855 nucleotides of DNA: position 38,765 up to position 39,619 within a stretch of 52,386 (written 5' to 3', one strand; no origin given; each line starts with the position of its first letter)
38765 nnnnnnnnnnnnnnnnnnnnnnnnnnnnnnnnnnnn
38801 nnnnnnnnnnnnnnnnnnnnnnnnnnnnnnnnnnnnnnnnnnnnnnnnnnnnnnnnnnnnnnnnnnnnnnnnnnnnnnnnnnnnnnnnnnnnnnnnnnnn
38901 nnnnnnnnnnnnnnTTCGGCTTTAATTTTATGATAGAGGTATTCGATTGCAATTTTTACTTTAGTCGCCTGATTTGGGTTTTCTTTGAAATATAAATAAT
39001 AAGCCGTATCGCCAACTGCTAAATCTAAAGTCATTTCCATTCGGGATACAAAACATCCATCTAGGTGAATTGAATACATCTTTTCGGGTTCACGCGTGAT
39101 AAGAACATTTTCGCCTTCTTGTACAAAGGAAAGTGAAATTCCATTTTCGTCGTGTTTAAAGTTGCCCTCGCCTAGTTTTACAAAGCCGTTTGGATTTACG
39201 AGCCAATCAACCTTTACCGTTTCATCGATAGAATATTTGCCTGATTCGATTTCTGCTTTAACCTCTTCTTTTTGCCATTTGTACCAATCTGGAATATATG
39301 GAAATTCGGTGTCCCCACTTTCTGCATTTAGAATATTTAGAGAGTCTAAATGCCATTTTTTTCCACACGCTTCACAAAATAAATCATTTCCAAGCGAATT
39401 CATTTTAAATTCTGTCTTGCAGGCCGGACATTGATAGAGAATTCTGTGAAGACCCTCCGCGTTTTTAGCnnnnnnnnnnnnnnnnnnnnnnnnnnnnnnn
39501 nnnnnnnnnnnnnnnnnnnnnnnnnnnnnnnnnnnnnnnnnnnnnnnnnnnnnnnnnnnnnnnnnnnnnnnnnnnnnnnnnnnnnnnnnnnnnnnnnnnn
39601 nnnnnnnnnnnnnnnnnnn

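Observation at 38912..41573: Tandem PlsC-type acyltransferases fused to a CxxC...CxxC zinc ribbon and a ~170-aa beta-rich C-terminal domain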

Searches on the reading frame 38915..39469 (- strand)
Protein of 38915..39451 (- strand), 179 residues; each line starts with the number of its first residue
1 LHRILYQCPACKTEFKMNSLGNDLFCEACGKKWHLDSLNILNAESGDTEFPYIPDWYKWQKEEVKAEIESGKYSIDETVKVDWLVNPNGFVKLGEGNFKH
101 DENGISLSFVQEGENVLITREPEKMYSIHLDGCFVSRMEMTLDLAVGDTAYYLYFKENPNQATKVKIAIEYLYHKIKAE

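Call 14: search_protein_families(library=pfam, proteins=[window:38915-39451:-], max_evalue=1)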
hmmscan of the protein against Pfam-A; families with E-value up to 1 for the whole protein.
seq(179 aa): 20 families
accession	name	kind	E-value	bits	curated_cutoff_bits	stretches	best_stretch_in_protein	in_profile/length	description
PF13719.11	Zn_ribbon_5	-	0.0002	21.5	29.3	1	7-18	4-15/37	zinc-ribbon domain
PF08271.17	Zn_Ribbon_TF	-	0.0038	17.2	29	1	6-32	1-28/43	TFIIB zinc-binding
PF10080.14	FtrD-like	-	0.004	17.7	26.3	1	7-40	36-68/101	Membrane iron-sulfur containing protein FtrD-like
PF24485.1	zf-C2H2_DHX34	-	0.026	15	27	0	6-16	2-12/25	DHX34-like, C2H2-type zinc finger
PF13717.11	Zn_ribbon_4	-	0.026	14.9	30.3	0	7-16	4-13/36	zinc-ribbon domain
PF08772.16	Zn_ribbon_NOB1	-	0.034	14.7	24.9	1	4-47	7-46/72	Nin one binding (NOB1) Zn-ribbon like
PF06044.18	DpnI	-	0.034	14.2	26.7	1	7-39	33-69/183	Dam-replacing family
PF07191.17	Zn_ribbon_6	-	0.04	14.3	25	1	7-35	2-28/67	Double zinc ribbon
PF14446.12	Prok-RING_1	-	0.076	13.4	29.1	1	6-36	5-33/54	Prokaryotic RING finger family 1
PF00628.35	PHD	-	0.083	13.4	24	1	8-43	1-33/47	PHD-finger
PF13248.11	Zn_ribbon_3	-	0.098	12.6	27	0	6-13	3-10/26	zinc-ribbon domain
PF01155.25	HypA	-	0.12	12.8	28.9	1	5-32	70-95/112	Hydrogenase/urease nickel incorporation, metallochaperone, hypA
PF18439.7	zf_UBZ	-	0.12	12.4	25.6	0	6-19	3-16/32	Ubiquitin-Binding Zinc Finger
PF22191.2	IBR_1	-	0.19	12.1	27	1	7-33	5-31/47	IBR domain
PF03966.22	Trm112p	-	0.21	12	22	0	7-30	9-32/40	Trm112p-like protein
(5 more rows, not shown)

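Call 32: predict_structure(alignment_id=A2)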
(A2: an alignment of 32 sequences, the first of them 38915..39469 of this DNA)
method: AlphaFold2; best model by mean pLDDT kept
length: 185 residues; sequences in the alignment: 32
mean_pLDDT: 93.8   pTM: 0.88
mean pLDDT of the five models: 93.8, 93.4, 92.9, 92.1, 92.1
residues with pLDDT >= 90: 157; 70-90: 22; 50-70: 6; < 50: 0
segments of 3 or more residues with pLDDT < 50: none
pLDDT, mean of each block of 10 residues (from residue 1): 91 98 97 98 96 97 98 98 96 88 98 97 95 80 80 91 93 97 92
secondary structure, 60 per line:
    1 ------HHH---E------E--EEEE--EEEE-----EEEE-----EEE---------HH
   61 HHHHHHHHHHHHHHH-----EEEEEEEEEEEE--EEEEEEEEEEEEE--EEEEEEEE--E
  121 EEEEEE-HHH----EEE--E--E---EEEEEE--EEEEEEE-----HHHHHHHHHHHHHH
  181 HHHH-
elements in order: E23-26 E29-32 E38-41 E47-49 H59-75 E81-92 E95-107 E110-117 E120-126 E135-137 E147-152 E155-161 H167-184

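Call 35: fold_search(model_id=the predicted structure, library=pdb)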
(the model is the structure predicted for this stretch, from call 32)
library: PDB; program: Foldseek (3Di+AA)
matches with E <= 10: 1158; with E <= 0.001: 4
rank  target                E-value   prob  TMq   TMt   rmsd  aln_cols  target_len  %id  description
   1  1kzg_C                5.5e-04  1.00  0.38  0.24   8.8       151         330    8  DbsCdc42(Y889F) (released 2002-03-20)
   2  5ukl_A                5.5e-04  1.00  0.32  0.12  11.8       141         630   17  Human GRK2 in complex with Gbetagamma subunits and CCG222886 (14bd) (released 2017-04-05)
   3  1kz7_A                8.6e-04  1.00  0.38  0.23   9.1       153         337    8  Crystal Structure of the DH/PH Fragment of Murine Dbs in Complex with the Placental Isoform of Human Cdc42 (released 2002-03-20)
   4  8jpb_G                9.6e-04  1.00  0.35  0.12  11.4       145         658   13  cryo-EM structure of NTSR1-GRK2-Galpha(q) complexes 1 (released 2023-08-09)
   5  4hhv_A                1.1e-03  1.00  0.35  0.55   4.8       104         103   14  Crystal structure of ceramide transfer protein pleckstrin homology domain (released 2013-11-27)
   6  7pwd_A                1.2e-03  1.00  0.34  0.12  11.7       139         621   15  Structure of an inhibited GRK2-G-beta and G-gamma complex (released 2021-10-20)
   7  1kzg_A                1.3e-03  1.00  0.38  0.23   8.8       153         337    8  DbsCdc42(Y889F) (released 2002-03-20)
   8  3v5w_A                1.5e-03  1.00  0.33  0.12  11.8       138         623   14  Human G Protein-Coupled Receptor Kinase 2 in Complex with Soluble Gbetagamma Subunits and Paroxetine (released 2012-09-26)
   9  4mk0_A                1.5e-03  0.99  0.31  0.12  11.7       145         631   14  Crystal structure of G protein-coupled receptor kinase 2 in complex with a a rationally designed paroxetine derivative (released 2014-01-22)
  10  1x86_A                1.7e-03  1.00  0.33  0.19   9.7       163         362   12  Crystal Structure of the DH/PH domains of Leukemia-associated RhoGEF in complex with RhoA (released 2004-09-21)
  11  5wg3_A                1.7e-03  1.00  0.32  0.12  11.5       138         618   15  Human GRK2 in complex with Gbetagamma subunits and CCG258748 (released 2017-12-27)
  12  3oan                  1.8e-03  1.00  0.35  0.50   5.0       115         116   11  Crystal structure of the Ran Binding Domain From The Nuclear Complex Component Nup2 From Ashbya Gossypii (released 2010-08-18)
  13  5wg4_A                1.8e-03  0.99  0.31  0.12  11.6       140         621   14  Human GRK2 in complex with Gbetagamma subunits and CCG257284 (released 2017-12-27)
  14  3u12_A                2.0e-03  1.00  0.32  0.48   6.3       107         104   16  The pleckstrin homology (PH) domain of USP37 (released 2011-11-09)
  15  1nty                  2.0e-03  1.00  0.35  0.23   9.0       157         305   13  Crystal structure of the first DH/PH domain of Trio to 1.7 A (released 2004-06-29)
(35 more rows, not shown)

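Call 49: search_protein_representatives(alignment_id=A2)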
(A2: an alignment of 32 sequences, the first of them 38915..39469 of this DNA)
Query: 32 sequences, 190 profile positions. Proteins with E-value up to 0.001 (for the whole library): 1924; up to 1e-10: 772; up to 1e-30: 168. The best 150 are listed.
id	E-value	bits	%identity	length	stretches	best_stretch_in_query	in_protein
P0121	2.9e-79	281.6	-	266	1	3-184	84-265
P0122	4.3e-74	264.7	-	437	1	2-186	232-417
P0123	3.8e-72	258.3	-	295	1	2-172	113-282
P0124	6.2e-71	254.4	-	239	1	2-186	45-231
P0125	8.3e-70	250.7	-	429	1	1-186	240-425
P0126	2.2e-69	249.3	-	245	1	1-186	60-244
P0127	1.2e-68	247.0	-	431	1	2-188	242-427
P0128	3.3e-68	245.5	-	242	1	2-183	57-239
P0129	2.3e-67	242.8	-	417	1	1-187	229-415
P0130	5.3e-67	241.6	-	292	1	9-188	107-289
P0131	2.9e-65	235.9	-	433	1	1-188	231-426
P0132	7.2e-65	234.6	-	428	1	2-187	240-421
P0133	1.7e-64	233.3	-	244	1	2-185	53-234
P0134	2.0e-64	233.2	-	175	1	23-184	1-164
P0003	5.4e-64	231.7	-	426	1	1-184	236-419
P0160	3.2e-52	193.3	-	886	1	2-178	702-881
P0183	3.4e-48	180.2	-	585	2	56-184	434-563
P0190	2.7e-46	174.0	-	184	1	11-181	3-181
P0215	2.0e-41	158.1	-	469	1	2-185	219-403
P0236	7.8e-38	146.4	-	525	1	2-142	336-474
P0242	5.8e-37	143.6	-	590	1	2-184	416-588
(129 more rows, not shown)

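Call 50: search_protein_families(library=pfam, proteins=[P0160, P0183, P0242, P0236, P0215, P0121, P0124, P0190], max_evalue=0.001)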
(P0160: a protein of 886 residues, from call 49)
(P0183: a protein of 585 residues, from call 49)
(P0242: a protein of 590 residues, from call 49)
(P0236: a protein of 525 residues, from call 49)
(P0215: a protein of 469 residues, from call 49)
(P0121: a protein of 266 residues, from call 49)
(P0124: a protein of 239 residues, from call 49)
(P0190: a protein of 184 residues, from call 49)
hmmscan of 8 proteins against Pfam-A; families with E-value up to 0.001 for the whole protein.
P0160 (886 aa): 2 families
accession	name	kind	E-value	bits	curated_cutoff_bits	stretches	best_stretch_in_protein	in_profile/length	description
PF02133.21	Transp_cyt_pur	-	1.5e-15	57.4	23.5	1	21-425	1-416/440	Permease for cytosine/purines, uracil, thiamine, allantoin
PF01553.26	Acyltransferase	-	6.6e-07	29.7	23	1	513-634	2-131/132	Acyltransferase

P0183 (585 aa): 1 family
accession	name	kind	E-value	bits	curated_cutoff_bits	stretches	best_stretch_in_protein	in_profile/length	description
PF01553.26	Acyltransferase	-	1.2e-10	41.8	23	1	98-211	8-129/132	Acyltransferase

P0242 (590 aa): 1 family
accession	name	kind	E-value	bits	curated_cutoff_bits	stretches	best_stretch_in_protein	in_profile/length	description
PF01553.26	Acyltransferase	-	1e-08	35.5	23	1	237-341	13-124/132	Acyltransferase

P0236 (525 aa): 1 family
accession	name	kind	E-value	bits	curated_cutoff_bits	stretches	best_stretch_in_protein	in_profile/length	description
PF00565.23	SNase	-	2.2e-08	34.9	21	1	97-181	3-79/107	Staphylococcal nuclease homologue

P0215 (469 aa): 1 family
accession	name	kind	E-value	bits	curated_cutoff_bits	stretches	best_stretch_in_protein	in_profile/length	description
PF01553.26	Acyltransferase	-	1.2e-05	25.6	23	1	29-149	1-128/132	Acyltransferase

P0121 (266 aa): 1 family
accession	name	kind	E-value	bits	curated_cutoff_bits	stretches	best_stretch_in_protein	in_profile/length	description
PF02660.20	G3P_acyltransf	-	5.3e-23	82.3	24.1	1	10-76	1-67/164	Glycerol-3-phosphate acyltransferase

P0124 (239 aa): 0 families

P0190 (184 aa): 0 families

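Call 66: search_solved_structures(query=A2, max_evalue=10)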
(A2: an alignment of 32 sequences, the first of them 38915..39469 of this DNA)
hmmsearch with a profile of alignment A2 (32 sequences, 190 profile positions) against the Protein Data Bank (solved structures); distinct sequences matched with E-value up to 10: 39.
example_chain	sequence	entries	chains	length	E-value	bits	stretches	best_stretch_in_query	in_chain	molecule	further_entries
9eh1_L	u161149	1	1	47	0.021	17.8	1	10-42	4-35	RNA polymerase II subunit K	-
28jc_L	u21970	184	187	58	0.037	17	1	10-42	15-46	DNA-directed RNA polymerases I, II, and III subunit RPABC4 | RNA polymerase II subunit K | DNA-directed RNA polymerase II subunit RPB12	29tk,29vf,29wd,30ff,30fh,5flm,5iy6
8hil_L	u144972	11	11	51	0.066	16.2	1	10-40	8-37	DNA-directed RNA polymerases II, IV and V subunit 12 | DNA-directed RNA polymerase II, IV and V subunit 12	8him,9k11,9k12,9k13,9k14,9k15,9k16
7eu0_L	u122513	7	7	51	0.071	16.1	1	10-40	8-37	DNA-directed RNA polymerases II, IV and V subunit 12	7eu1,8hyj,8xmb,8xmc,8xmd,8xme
2akl_A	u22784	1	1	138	0.074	16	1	11-45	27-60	phnA-like protein pa0128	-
4qiw_P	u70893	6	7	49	0.16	14.9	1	10-39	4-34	DNA-directed RNA polymerase subunit P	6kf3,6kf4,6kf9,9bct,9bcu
9mu7_L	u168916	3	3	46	0.16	14.9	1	11-42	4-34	DNA-directed RNA polymerase II subunit RPB12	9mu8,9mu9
2wp2_A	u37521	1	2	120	0.18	14.7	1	122-186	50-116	BROMODOMAIN TESTIS-SPECIFIC PROTEIN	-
3wwl_A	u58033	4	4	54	0.21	14.5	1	13-47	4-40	Alpha-aminoadipate carrier protein LysW | OrfF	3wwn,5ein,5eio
36ro_P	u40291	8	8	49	0.25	14.3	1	10-39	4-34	DNA-directed RNA polymerase subunit Rpo12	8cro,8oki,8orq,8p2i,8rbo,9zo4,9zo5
2f9i_B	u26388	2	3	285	0.3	14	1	10-58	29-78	acetyl-coenzyme A carboxylase carboxyl transferase subunit beta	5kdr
2nb9_A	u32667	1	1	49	0.3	14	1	12-41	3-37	Uncharacterized protein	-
8rdu_C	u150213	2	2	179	0.43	13.5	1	9-39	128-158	TniQ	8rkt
3h0g_L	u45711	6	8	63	0.45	13.4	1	10-42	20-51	DNA-directed RNA polymerases I, II, and III subunit RPABC4 | RNA polymerase II subunit Rpb12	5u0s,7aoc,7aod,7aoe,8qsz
5xog_L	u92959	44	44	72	0.46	13.4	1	10-42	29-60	RNA polymerase subunit ABC10-alpha | RNA polymerase subunit, found in RNA polymerase complexes I, II, and III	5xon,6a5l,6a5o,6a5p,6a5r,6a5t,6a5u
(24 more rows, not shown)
